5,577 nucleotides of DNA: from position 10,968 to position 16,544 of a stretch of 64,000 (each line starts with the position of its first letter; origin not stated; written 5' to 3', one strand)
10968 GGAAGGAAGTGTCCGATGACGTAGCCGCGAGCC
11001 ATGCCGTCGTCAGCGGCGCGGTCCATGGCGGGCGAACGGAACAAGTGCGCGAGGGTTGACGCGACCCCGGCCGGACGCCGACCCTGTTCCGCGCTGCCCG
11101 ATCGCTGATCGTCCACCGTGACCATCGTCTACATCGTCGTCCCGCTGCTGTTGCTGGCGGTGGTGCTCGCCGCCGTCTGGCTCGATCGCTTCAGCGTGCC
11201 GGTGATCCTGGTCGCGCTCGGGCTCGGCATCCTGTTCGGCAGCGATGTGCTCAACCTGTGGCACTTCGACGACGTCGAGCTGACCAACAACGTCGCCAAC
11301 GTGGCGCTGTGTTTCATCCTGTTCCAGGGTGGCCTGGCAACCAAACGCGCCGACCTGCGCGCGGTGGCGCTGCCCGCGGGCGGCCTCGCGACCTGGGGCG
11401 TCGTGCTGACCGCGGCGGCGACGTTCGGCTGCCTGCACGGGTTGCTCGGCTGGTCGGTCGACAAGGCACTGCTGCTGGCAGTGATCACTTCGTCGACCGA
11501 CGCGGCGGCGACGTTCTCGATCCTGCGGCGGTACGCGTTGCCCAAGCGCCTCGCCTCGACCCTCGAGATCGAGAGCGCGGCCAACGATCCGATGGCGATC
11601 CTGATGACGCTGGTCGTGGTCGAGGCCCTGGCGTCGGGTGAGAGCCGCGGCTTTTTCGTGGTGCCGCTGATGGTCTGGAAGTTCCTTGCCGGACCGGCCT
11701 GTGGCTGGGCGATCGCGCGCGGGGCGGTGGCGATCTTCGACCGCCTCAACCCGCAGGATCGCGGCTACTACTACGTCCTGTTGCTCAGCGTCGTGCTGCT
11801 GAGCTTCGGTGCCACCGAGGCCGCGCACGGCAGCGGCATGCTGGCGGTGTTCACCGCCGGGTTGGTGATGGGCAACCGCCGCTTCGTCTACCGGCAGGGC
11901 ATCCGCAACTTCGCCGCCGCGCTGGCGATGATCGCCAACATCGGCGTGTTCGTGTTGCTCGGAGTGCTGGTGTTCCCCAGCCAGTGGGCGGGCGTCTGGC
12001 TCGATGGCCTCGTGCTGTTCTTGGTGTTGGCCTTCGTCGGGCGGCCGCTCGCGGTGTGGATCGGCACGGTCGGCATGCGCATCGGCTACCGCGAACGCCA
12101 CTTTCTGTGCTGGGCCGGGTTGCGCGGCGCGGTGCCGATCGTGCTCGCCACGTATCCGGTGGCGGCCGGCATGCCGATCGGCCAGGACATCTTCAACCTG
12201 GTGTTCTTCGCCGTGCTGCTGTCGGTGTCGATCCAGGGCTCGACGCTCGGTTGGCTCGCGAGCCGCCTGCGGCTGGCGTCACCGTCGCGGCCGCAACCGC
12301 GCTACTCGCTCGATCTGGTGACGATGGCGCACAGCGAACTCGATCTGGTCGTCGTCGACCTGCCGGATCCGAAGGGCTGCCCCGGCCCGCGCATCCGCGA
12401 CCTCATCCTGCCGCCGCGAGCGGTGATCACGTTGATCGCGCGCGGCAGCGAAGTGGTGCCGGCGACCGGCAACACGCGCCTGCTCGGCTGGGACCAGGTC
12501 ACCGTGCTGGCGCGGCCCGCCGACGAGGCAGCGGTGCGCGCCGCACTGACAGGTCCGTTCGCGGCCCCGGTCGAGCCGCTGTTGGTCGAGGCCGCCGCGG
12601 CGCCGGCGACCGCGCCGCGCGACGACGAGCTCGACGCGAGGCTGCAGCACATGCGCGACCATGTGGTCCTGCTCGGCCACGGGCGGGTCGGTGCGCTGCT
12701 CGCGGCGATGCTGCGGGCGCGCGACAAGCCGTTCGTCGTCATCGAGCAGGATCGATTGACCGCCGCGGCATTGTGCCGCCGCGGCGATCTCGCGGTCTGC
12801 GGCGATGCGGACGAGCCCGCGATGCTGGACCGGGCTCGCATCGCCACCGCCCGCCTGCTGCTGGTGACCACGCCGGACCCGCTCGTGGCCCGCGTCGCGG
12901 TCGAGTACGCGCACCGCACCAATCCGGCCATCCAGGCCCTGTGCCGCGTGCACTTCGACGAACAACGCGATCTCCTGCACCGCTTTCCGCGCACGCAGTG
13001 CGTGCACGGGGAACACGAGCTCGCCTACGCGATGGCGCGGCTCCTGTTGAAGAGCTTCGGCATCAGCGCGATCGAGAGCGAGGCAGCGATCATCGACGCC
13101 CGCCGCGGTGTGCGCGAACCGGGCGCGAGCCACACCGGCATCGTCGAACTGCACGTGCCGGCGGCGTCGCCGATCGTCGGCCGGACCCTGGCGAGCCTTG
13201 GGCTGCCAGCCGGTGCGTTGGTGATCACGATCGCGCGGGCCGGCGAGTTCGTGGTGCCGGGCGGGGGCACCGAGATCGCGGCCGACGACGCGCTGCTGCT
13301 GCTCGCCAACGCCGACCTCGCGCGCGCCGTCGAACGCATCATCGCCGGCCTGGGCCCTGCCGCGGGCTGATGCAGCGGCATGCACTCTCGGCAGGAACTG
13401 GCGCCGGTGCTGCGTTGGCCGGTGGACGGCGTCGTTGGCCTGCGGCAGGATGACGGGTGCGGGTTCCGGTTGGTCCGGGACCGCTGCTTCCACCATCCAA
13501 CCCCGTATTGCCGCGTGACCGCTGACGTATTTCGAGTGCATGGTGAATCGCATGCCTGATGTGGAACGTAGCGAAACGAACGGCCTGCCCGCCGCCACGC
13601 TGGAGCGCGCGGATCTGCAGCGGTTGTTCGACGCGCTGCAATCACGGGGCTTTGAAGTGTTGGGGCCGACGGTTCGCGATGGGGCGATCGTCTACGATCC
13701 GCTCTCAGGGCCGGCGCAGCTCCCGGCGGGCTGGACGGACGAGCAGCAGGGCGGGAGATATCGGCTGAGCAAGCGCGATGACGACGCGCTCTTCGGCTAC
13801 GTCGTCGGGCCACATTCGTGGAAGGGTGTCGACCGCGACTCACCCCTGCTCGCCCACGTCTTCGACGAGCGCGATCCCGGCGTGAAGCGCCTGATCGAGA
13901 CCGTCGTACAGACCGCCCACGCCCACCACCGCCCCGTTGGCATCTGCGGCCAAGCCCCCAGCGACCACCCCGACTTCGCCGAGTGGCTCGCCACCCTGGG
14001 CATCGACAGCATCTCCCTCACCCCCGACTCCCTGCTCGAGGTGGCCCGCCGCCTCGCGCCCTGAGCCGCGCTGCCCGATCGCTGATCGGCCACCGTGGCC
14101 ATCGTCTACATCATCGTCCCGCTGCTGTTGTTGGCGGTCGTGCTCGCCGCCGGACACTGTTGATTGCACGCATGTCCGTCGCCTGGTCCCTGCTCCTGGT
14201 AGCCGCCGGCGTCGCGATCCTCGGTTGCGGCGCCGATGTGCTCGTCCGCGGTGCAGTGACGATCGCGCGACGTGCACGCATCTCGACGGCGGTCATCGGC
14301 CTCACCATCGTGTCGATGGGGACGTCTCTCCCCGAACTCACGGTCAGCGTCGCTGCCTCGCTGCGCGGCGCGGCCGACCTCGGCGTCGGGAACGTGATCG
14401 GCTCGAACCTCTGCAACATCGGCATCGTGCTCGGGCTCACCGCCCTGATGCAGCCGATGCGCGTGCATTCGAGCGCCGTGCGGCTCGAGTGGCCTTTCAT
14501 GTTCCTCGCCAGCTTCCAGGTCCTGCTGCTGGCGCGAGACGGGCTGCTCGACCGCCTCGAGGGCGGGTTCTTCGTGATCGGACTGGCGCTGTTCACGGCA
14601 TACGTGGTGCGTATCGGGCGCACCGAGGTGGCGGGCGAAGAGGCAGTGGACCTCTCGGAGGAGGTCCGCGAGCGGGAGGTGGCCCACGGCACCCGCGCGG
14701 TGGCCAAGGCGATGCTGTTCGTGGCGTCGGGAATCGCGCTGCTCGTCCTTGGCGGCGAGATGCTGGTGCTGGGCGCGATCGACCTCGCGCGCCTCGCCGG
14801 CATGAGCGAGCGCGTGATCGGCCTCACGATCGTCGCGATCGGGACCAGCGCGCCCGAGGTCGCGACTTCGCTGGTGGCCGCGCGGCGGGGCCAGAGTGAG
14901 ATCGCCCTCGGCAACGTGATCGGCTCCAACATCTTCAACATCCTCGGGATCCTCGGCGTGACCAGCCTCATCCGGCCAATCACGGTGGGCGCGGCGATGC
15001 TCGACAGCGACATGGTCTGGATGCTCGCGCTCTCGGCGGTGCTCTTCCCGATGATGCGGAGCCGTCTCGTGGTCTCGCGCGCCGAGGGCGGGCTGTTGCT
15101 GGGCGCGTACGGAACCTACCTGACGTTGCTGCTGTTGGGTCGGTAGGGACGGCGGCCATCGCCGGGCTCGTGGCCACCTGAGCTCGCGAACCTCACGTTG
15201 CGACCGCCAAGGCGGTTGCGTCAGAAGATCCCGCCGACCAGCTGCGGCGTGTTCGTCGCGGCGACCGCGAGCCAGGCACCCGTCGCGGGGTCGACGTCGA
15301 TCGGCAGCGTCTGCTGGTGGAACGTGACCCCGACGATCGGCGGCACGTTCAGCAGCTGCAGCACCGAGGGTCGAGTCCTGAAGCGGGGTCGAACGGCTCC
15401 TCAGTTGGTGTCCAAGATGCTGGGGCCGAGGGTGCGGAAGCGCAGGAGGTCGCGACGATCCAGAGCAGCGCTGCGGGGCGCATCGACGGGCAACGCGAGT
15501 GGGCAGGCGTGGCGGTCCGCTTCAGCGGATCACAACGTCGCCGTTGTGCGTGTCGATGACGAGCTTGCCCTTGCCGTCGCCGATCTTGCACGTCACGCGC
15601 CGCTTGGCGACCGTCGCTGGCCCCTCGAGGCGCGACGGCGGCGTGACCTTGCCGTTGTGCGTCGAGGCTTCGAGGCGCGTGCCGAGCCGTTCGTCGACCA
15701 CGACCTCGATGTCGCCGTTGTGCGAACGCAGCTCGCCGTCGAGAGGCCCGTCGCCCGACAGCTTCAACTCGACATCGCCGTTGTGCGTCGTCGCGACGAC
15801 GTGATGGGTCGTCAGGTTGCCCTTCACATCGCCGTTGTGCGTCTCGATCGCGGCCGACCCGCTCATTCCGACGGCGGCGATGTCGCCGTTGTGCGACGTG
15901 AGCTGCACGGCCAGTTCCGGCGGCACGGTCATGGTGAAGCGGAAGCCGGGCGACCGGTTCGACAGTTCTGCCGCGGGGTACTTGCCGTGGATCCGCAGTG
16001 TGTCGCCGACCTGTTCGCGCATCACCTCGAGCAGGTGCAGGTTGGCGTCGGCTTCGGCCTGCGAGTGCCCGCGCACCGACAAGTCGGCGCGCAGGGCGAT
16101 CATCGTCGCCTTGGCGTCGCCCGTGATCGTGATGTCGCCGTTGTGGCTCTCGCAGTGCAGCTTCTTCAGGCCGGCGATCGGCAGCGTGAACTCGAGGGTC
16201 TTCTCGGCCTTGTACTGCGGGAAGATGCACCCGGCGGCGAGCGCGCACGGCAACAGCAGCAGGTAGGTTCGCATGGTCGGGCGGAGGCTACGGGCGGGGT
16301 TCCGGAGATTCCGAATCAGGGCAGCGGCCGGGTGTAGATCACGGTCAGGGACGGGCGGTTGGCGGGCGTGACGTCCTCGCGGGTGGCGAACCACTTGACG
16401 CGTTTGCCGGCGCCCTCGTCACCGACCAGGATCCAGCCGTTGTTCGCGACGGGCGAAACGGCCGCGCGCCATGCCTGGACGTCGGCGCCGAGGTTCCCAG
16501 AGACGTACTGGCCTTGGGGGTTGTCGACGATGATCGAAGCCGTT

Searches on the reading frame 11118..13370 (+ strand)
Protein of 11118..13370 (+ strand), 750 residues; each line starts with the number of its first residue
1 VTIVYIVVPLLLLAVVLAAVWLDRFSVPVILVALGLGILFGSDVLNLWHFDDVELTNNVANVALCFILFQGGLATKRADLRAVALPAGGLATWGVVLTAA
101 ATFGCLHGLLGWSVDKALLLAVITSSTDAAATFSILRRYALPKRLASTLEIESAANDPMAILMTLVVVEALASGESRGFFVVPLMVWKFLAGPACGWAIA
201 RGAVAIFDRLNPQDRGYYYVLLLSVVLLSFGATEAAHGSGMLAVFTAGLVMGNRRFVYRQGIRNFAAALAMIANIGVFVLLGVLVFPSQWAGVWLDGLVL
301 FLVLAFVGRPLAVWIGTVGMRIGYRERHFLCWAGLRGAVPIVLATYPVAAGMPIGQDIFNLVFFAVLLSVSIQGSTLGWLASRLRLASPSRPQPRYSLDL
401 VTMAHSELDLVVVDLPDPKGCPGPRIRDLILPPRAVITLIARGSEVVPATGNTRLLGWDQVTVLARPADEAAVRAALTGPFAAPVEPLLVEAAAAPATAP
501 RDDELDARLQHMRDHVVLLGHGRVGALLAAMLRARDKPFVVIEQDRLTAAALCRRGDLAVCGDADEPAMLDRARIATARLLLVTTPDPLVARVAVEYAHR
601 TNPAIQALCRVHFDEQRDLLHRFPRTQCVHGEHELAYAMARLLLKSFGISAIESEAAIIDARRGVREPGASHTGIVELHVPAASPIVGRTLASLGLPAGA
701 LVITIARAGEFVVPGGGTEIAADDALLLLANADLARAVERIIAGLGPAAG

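Call 43: search_protein_families(library=pfam, proteins=[window:11118-13370:+], max_evalue=0.00001)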
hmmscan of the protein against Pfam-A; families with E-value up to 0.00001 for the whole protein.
window:11118-13370:+ (750 aa): 3 families
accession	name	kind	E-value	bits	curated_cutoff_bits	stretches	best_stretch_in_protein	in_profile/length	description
PF00999.27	Na_H_Exchanger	-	9.5e-51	173.2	26.2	1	12-381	2-373/375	Sodium/hydrogen exchanger, transmembrane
PF02080.26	TrkA_C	-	2.6e-20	72.5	27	1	675-742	1-70/71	TrkA-C domain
PF02254.24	TrkA_N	-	1.7e-18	67.5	23.8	1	516-623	1-108/116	TrkA-N domain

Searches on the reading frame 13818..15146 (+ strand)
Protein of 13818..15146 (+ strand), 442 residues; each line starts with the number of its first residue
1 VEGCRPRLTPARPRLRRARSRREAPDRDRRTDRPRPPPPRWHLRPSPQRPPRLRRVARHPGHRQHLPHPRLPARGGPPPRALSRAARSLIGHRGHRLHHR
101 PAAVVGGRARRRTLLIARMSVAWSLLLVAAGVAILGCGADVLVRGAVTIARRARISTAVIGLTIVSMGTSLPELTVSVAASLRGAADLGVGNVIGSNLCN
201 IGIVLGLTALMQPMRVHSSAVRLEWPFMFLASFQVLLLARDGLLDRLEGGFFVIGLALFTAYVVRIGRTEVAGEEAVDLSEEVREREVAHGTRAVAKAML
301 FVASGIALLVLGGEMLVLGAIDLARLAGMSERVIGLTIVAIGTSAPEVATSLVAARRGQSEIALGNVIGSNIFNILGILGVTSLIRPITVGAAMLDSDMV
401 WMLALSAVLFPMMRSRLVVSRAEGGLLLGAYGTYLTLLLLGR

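Call 43: search_protein_families(library=pfam, proteins=[window:13818-15146:+], max_evalue=0.00001)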
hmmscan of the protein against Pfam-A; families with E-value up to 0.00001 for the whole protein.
window:13818-15146:+ (442 aa): 1 family
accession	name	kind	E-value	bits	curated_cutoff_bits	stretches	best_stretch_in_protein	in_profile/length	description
PF01699.29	Na_Ca_ex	-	6.6e-61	205.1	24.9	2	298-439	2-150/151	Sodium/calcium exchanger protein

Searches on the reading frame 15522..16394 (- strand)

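Call 43: search_protein_families(library=pfam, proteins=[window:15522-16394:-], max_evalue=0.00001)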
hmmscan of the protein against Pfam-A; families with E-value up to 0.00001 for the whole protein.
window:15522-16394:- (290 aa): 1 family
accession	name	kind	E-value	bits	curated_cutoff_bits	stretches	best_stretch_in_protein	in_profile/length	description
PF13349.12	DUF4097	-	4.3e-12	46.4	22.9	1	64-289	65-246/247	Toastrack DUF4097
